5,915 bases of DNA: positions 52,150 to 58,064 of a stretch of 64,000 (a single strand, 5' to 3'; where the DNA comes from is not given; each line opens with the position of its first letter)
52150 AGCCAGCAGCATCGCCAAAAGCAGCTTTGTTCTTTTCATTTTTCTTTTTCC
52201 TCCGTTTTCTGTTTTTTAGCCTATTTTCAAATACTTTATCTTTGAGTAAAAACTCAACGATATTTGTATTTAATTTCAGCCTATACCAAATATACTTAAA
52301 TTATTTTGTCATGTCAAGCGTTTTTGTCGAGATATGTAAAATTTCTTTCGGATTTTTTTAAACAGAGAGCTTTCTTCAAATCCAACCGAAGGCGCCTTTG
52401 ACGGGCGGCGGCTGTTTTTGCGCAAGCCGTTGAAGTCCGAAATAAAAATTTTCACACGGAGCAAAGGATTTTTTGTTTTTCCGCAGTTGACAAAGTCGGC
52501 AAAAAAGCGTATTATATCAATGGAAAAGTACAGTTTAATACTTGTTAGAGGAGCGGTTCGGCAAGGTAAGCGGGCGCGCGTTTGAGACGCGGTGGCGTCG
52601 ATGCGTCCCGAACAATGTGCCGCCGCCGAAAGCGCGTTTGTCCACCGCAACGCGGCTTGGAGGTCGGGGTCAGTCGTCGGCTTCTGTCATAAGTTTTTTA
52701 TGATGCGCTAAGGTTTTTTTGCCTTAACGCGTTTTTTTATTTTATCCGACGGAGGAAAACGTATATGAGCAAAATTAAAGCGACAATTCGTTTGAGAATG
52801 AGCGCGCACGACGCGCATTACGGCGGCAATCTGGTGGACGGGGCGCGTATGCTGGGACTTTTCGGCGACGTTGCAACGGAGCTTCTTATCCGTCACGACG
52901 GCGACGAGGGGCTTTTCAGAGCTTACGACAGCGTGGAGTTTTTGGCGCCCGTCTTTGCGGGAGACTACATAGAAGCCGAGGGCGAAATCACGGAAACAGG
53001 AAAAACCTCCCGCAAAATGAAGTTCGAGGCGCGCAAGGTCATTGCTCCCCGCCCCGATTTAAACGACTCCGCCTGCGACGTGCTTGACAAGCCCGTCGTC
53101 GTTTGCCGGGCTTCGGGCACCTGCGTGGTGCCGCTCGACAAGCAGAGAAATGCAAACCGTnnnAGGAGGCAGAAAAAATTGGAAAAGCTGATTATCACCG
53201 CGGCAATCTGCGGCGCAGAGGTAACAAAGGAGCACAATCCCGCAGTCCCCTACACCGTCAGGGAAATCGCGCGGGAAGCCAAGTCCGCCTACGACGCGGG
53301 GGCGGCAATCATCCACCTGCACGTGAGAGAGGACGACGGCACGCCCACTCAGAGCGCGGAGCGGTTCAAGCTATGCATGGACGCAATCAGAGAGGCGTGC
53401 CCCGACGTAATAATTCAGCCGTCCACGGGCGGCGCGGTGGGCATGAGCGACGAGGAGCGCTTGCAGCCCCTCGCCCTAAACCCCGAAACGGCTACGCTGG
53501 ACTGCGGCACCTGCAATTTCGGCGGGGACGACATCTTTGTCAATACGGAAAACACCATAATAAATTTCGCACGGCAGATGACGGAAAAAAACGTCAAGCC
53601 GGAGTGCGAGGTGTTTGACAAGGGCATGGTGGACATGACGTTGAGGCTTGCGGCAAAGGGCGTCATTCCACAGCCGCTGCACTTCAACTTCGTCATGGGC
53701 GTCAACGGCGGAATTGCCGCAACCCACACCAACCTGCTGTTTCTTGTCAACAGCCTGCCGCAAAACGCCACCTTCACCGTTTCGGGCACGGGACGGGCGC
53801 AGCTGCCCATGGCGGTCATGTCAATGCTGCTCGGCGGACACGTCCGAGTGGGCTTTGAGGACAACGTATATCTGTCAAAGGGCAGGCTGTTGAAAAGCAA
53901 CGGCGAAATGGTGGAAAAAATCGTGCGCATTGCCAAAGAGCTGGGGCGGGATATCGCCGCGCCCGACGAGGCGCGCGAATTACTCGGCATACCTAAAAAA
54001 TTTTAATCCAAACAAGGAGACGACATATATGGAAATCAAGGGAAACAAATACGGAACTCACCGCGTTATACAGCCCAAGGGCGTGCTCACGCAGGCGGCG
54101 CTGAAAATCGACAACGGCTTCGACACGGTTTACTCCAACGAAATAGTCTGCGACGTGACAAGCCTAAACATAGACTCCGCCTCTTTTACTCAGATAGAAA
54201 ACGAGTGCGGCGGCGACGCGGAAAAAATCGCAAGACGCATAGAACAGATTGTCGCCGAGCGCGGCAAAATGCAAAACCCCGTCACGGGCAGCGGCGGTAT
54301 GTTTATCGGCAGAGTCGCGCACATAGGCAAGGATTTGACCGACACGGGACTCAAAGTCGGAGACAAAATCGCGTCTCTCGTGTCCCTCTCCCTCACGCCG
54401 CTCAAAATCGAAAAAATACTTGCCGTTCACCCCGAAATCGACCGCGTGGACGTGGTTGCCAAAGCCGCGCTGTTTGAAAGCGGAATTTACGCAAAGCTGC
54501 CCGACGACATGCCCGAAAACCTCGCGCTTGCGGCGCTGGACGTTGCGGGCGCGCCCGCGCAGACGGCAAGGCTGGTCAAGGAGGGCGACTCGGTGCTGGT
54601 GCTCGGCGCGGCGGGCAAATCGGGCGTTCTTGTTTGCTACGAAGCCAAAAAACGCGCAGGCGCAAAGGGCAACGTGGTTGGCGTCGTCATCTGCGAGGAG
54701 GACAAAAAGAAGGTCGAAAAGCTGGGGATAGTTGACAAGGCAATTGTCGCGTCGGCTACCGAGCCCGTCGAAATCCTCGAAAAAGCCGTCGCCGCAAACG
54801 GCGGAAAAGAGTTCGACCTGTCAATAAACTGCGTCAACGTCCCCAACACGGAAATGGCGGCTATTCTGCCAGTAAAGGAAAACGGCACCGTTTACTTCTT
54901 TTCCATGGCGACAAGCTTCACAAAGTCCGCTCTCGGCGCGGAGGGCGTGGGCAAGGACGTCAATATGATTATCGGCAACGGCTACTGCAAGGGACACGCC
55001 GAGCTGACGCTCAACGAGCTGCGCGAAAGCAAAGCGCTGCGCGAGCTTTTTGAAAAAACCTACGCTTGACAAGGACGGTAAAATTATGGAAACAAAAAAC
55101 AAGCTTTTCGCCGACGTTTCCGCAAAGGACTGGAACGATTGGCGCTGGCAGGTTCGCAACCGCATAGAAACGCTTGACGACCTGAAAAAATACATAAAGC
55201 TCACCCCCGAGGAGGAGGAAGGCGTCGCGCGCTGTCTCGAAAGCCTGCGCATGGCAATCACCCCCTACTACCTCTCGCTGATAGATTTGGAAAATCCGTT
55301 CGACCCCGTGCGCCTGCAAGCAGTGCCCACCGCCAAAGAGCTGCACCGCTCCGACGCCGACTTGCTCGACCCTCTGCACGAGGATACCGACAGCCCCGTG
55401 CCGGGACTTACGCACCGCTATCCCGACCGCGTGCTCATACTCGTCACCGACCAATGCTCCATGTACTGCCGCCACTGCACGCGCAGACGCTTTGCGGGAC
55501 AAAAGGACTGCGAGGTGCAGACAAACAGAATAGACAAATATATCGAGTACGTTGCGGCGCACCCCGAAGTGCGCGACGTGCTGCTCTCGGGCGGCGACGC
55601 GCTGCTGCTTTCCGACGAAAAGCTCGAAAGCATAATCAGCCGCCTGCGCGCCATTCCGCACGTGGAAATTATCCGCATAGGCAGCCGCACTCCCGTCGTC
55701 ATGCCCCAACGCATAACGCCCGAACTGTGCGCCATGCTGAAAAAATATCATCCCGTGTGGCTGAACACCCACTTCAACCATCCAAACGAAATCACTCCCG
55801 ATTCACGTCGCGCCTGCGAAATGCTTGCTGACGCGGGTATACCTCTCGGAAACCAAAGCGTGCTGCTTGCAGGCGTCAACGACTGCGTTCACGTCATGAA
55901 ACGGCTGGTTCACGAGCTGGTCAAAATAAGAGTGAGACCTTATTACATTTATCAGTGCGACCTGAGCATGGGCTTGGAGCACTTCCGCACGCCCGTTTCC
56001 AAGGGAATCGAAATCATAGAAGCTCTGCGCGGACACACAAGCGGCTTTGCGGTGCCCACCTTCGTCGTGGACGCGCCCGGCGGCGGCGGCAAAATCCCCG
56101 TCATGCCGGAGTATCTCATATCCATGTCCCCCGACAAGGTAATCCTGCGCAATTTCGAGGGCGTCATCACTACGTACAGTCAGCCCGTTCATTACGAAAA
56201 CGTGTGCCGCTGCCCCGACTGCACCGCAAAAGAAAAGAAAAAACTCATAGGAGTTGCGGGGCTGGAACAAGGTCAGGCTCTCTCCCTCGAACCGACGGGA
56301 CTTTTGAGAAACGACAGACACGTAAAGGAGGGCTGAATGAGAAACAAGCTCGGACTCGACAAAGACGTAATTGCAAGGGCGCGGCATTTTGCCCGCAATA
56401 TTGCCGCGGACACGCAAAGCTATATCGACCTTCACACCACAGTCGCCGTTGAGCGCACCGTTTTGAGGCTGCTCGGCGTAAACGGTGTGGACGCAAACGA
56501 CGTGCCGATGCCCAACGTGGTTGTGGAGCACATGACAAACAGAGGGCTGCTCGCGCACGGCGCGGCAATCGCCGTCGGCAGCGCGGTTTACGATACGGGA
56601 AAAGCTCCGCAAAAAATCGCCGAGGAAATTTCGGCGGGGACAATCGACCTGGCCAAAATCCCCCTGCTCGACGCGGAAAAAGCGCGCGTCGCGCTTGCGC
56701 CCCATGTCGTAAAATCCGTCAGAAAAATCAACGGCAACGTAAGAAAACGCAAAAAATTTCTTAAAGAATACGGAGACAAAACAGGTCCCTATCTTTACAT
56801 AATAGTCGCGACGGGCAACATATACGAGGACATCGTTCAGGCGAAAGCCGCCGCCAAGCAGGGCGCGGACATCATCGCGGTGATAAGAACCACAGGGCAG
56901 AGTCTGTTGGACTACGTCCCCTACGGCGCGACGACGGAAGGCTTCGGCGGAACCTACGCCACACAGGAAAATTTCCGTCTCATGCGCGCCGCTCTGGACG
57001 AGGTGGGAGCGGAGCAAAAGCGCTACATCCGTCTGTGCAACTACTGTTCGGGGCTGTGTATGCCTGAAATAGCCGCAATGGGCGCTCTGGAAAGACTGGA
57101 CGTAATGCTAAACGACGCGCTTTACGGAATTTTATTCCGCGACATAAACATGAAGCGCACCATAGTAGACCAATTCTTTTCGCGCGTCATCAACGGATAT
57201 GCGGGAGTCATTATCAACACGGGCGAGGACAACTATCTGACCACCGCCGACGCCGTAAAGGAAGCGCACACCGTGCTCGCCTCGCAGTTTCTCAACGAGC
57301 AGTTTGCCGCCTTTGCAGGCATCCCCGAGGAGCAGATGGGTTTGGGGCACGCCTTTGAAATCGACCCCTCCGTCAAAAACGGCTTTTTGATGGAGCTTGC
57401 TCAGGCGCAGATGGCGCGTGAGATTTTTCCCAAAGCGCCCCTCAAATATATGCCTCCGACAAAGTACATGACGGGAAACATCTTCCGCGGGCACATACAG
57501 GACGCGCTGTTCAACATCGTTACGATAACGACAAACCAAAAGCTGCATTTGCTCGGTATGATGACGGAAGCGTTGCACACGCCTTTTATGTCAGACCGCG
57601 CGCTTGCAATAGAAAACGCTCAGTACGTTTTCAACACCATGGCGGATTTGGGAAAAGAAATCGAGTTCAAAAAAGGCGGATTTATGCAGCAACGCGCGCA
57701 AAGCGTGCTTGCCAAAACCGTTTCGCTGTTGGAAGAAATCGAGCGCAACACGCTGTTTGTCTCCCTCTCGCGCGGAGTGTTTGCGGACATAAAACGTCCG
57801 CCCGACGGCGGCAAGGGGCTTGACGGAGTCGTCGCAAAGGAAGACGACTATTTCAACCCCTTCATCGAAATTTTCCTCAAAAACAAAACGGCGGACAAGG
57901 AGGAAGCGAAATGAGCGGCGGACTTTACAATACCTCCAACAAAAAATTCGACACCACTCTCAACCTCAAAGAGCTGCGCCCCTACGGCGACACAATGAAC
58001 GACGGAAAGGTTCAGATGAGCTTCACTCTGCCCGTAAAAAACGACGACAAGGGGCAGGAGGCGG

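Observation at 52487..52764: Probable lysine riboswitch plus terminator controlling a lysine-degrading operon, which implies an ON switch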

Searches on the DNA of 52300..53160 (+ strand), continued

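Call 74: search_with_rna_model(model_id=R1, sources=[L001, L002, L003, L004, L005, L006, L007, L008, L009, L010, L011, L012, L013, L014, L015, L016, L017, L018, L019, L020, L021, L022, L023, L024, L025, L026, L027, L028, L029, L030, L031, L032, L033, L034, L035, L036, L037, L038, L039, L040, L041, L042, L043, L044, L045, L046, L047, L048, L049, L050, L051, L052, L053, L054, L055, L056, L057, L058, L059, L060, L061, L062, L063, L064, L065, L066, L067, L068, L069, L070, L071, L072, L073, L074, L075, L076, L077, L078, L079, L080, window, L087], max_evalue=0.01)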
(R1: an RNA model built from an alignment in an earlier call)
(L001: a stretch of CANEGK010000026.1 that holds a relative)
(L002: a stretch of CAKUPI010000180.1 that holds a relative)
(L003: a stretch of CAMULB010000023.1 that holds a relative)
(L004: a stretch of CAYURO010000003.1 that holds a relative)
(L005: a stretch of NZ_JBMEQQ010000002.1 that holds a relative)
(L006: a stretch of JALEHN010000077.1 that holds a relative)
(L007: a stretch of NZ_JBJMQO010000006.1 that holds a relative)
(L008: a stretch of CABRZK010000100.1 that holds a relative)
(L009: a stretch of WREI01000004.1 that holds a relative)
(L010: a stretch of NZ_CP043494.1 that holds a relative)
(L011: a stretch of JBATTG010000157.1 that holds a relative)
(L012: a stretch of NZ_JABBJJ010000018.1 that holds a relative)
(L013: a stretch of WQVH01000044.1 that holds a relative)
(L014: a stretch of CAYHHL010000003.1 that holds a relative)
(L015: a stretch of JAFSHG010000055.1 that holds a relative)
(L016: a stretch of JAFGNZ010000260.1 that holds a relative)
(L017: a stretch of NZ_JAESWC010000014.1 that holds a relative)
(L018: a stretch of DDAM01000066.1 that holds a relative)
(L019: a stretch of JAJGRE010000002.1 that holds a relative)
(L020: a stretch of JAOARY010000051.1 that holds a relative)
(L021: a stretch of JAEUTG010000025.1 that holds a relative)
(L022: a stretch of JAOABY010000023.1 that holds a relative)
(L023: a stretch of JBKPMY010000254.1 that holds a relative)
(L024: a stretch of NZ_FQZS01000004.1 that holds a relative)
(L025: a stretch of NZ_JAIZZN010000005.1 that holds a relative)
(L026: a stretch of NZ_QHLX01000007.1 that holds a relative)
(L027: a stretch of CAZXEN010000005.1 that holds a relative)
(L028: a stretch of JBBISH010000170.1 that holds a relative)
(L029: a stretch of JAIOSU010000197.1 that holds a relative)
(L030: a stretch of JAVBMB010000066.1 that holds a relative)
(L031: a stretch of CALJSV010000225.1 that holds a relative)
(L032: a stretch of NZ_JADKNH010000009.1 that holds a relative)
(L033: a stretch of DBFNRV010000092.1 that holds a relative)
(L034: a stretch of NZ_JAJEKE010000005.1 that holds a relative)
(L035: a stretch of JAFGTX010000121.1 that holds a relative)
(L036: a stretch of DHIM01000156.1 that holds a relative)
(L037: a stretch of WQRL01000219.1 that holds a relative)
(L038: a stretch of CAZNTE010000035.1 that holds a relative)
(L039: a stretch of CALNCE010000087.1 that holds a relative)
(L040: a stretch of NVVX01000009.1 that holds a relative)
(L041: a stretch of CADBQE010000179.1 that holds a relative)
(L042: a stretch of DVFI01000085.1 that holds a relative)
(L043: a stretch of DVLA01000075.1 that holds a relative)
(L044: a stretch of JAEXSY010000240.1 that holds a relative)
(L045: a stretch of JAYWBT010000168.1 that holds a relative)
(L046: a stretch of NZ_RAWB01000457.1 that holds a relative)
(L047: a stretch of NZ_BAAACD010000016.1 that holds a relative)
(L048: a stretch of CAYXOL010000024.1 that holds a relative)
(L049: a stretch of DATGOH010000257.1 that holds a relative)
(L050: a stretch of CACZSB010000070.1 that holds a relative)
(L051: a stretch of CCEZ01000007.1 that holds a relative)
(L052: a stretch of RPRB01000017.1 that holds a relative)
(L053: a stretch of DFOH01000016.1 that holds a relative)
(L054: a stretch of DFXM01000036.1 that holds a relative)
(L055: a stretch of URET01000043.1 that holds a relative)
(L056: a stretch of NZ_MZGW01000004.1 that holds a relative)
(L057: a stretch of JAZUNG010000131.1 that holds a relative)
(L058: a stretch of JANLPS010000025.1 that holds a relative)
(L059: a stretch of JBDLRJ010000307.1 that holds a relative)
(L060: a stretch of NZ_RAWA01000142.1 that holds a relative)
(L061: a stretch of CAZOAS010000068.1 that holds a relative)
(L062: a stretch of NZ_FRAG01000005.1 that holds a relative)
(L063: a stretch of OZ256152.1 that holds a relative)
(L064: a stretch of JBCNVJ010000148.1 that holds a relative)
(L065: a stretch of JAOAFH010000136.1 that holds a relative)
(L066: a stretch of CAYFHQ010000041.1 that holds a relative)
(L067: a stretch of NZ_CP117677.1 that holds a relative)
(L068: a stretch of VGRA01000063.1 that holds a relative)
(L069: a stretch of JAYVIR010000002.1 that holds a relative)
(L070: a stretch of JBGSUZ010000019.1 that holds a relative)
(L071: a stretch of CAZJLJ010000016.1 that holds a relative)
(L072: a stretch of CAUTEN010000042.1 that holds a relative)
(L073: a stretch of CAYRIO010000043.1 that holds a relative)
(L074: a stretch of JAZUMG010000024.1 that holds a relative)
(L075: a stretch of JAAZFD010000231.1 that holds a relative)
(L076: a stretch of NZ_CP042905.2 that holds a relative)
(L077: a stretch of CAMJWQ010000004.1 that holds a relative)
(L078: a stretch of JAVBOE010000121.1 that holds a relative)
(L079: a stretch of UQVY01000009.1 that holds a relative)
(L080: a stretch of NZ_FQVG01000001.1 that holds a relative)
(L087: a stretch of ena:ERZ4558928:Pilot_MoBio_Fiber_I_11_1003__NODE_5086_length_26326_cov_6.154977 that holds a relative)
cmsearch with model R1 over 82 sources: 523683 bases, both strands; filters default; matches with E-value up to 0.01: 32.
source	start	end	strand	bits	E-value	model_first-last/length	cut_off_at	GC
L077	2586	2761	+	157.8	5.4e-49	1-177/177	no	0.43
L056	2735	2912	+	152.3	3.5e-47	1-177/177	no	0.31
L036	2679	2858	+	150.9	9.8e-47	1-177/177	no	0.34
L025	2676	2856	+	150.7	1.1e-46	1-177/177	no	0.31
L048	2616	2796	+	148.2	7.5e-46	1-177/177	no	0.33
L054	2662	2839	+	145.1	7.5e-45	1-177/177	no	0.36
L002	103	279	+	144.2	1.5e-44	1-177/177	no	0.58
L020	2652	2829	+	143.5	2.6e-44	1-177/177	no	0.32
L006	2615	2799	+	139.7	4.6e-43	1-177/177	no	0.42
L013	2741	2916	+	139.2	6.8e-43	1-177/177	no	0.47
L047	2619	2795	+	137.6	2.2e-42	1-177/177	no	0.35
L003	2590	2764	+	137.2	3e-42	1-177/177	no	0.46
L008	2619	2793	+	136.5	4.8e-42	1-177/177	no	0.45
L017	2700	2881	+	133.2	6.1e-41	1-177/177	no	0.37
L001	2698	2876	+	130.7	3.8e-40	1-177/177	no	0.58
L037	268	439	+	130.6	4.1e-40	1-177/177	no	0.53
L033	2656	2835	+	125.9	1.5e-38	1-177/177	no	0.53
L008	3475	3652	+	122.4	2e-37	1-177/177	no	0.48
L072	2719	2898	+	120.8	6.7e-37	1-177/177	no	0.33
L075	161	340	+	120.4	9e-37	1-177/177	no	0.39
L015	2736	2915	+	119.5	1.8e-36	1-177/177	no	0.49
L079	2780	2949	+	116.6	1.5e-35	1-177/177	no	0.59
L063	2734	2913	+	116.6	1.6e-35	1-177/177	no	0.33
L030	2661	2834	+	114.6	7.1e-35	1-177/177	no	0.48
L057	2716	2889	+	113.8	1.2e-34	1-177/177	no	0.57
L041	2304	2477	+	107.7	1.2e-32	1-177/177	no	0.59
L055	1991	2154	+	106.7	2.6e-32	1-177/177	no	0.56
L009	2788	2957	+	105.3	7.3e-32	1-177/177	no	0.59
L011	56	240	+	103.8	2.3e-31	1-177/177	no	0.4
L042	2679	2848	+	99.3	6.9e-30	1-177/177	no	0.66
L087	1269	1448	+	82.4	2.3e-24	1-177/177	no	0.59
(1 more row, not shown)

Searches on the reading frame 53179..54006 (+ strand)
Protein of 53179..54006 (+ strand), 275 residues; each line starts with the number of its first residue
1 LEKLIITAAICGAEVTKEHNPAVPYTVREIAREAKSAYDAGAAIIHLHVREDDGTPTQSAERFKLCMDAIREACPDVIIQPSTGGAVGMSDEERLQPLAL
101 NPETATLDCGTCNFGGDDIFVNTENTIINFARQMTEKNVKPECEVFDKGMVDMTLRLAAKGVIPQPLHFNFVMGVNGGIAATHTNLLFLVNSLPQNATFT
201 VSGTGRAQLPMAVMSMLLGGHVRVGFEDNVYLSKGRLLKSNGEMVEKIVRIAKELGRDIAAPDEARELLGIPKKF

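Call 5: search_protein_families(library=ncbifam, proteins=[window:53179-54006:+])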
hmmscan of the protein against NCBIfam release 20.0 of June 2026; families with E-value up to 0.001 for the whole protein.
window:53179-54006:+ (275 aa): 4 families
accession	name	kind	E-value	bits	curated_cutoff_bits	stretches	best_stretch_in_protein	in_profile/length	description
NF052387.1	Lys_ferment_KCE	equivalog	8.7e-134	445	382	1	3-271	1-267/267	3-keto-5-aminohexanoate cleavage enzyme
NF052389.1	Lys_KAL_CLE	exception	7.2e-92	308.4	725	1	3-273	170-438/440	bifunctional 3-aminobutyryl-CoA ammonia lyase/3-keto-5-aminohexanoate cleavage enzyme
NF053568.1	3OXCoAcCUPNH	equivalog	1.1e-73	247.9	350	1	3-272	3-273/274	3-oxoadipate:acetyl-CoA acetyltransferase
NF053538.1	DixhxACActTsKce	equivalog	9.3e-65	218.7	430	2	117-271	144-302/310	3,5-dioxohexanoate:acetyl-CoA acetone transferase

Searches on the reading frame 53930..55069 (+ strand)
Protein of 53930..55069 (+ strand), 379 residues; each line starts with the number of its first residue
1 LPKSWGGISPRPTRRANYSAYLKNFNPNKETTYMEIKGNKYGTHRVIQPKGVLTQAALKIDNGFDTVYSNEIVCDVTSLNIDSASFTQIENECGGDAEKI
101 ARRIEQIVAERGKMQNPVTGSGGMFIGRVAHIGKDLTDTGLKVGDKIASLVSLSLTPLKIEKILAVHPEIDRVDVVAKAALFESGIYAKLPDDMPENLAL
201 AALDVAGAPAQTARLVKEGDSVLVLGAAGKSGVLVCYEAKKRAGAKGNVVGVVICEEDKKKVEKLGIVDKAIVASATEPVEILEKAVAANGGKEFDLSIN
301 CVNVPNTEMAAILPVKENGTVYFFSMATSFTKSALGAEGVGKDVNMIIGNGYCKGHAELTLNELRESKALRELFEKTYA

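Call 5: search_protein_families(library=ncbifam, proteins=[window:53930-55069:+])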
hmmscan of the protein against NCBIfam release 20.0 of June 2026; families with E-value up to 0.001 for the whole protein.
window:53930-55069:+ (379 aa): 2 families
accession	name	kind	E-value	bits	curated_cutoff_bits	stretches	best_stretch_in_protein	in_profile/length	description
NF052381.1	Lys_ferment_KDD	equivalog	1.4e-78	262.9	200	1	42-217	1-178/178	L-erythro-3,5-diaminohexanoate dehydrogenase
TIGR02825.1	B4_12hDH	equivalog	8.7e-05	22.1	579.85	1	186-303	104-218/327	leukotriene B4 12-hydroxydehydrogenase/15-oxo-prostaglandin 13-reductase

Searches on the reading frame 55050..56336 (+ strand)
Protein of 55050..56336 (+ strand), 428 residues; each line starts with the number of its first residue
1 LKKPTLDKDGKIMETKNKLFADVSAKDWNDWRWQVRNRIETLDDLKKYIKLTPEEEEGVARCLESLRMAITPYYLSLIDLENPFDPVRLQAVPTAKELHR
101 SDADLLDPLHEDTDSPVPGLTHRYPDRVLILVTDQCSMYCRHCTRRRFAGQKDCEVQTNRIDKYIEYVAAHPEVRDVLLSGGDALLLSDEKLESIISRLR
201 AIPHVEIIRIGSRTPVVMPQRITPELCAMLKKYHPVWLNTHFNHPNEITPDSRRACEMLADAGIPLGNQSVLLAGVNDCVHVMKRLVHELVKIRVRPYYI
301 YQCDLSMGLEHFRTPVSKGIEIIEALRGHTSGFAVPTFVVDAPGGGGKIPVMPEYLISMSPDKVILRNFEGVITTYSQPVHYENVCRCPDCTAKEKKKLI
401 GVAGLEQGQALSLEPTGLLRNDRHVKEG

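Call 5: search_protein_families(library=ncbifam, proteins=[window:55050-56336:+])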
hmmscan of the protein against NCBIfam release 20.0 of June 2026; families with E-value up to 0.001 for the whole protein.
window:55050-56336:+ (428 aa): 13 families
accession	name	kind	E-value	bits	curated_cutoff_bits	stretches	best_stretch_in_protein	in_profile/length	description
TIGR03820.1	lys_2_3_AblA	equivalog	5e-189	628.3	525.4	1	23-403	2-394/417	lysine 2,3-aminomutase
TIGR04368.1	Glu_2_3_NH3_mut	equivalog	8.3e-151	502.1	650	1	10-377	35-403/404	glutamate 2,3-aminomutase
TIGR04468.1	arg_2_3_am_muta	equivalog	3.5e-129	430.8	600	1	27-371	1-346/351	arginine 2,3-aminomutase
TIGR00238.1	TIGR00238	subfamily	1.2e-122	409.1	199.2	1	19-344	5-331/331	KamA family radical SAM protein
TIGR03822.1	AblA_like_2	hypoth_equivalog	8e-94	314.3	396.25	1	41-355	3-319/321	lysine-2,3-aminomutase-like protein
TIGR03821.1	EFP_modif_epmB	equivalog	1.7e-72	244.2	369.3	1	31-350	1-320/321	EF-P beta-lysylation protein EpmB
TIGR02666.1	moaA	equivalog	5.8e-06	25.5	284.05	1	125-210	9-94/336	GTP 3',8-cyclase MoaA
TIGR04317.1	W_rSAM_matur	equivalog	0.00019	20.7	380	1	127-182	5-59/349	tungsten cofactor oxidoreductase radical SAM maturase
TIGR04078.1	rSAM_yydG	equivalog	0.00038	20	300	1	128-201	3-74/309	YydG family radical SAM peptide epimerase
TIGR02668.1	moaA_archaeal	equivalog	0.00053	19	325.25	1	128-203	12-84/303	GTP 3',8-cyclase MoaA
TIGR04053.2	TIGR04053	equivalog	0.00055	19.3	395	1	128-199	10-80/366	TIGR04053 family radical SAM/SPASM domain-containing protein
TIGR03977.1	rSAM_pair_HxsC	equivalog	0.0006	18.8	267.9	1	129-199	28-93/292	His-Xaa-Ser system radical SAM maturase HxsC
NF001199.0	PRK00164.2-1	equivalog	0.0009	18.5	231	0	130-206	16-89/308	GTP 3',8-cyclase MoaA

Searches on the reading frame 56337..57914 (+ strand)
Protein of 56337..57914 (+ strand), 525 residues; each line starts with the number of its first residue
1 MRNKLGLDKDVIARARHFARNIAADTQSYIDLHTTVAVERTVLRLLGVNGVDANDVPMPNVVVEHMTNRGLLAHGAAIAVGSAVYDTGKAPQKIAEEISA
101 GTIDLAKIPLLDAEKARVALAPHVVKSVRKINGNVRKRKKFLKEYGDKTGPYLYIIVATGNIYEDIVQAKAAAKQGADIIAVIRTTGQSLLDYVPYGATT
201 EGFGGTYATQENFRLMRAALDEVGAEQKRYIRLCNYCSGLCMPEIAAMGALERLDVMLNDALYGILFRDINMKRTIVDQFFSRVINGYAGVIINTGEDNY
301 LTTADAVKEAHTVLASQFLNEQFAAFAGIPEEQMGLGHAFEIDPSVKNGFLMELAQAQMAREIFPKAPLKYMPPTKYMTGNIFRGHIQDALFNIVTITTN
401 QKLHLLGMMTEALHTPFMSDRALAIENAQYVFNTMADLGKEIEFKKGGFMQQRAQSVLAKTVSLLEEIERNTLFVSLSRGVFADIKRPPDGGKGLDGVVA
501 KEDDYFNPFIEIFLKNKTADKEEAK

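Call 5: search_protein_families(library=ncbifam, proteins=[window:56337-57914:+])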
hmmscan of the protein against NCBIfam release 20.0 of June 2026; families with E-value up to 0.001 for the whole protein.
window:56337-57914:+ (525 aa): 2 families
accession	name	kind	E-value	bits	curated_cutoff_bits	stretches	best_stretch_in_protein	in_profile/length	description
NF052384.1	Lys_5_6_mutase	equivalog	6.7e-272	902.6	600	1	4-513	1-510/511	lysine 5,6-aminomutase subunit alpha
NF040743.1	ornith_mutase_E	equivalog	3.6e-42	144.2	800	1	157-522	76-452/730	D-ornithine 4,5-aminomutase subunit OraE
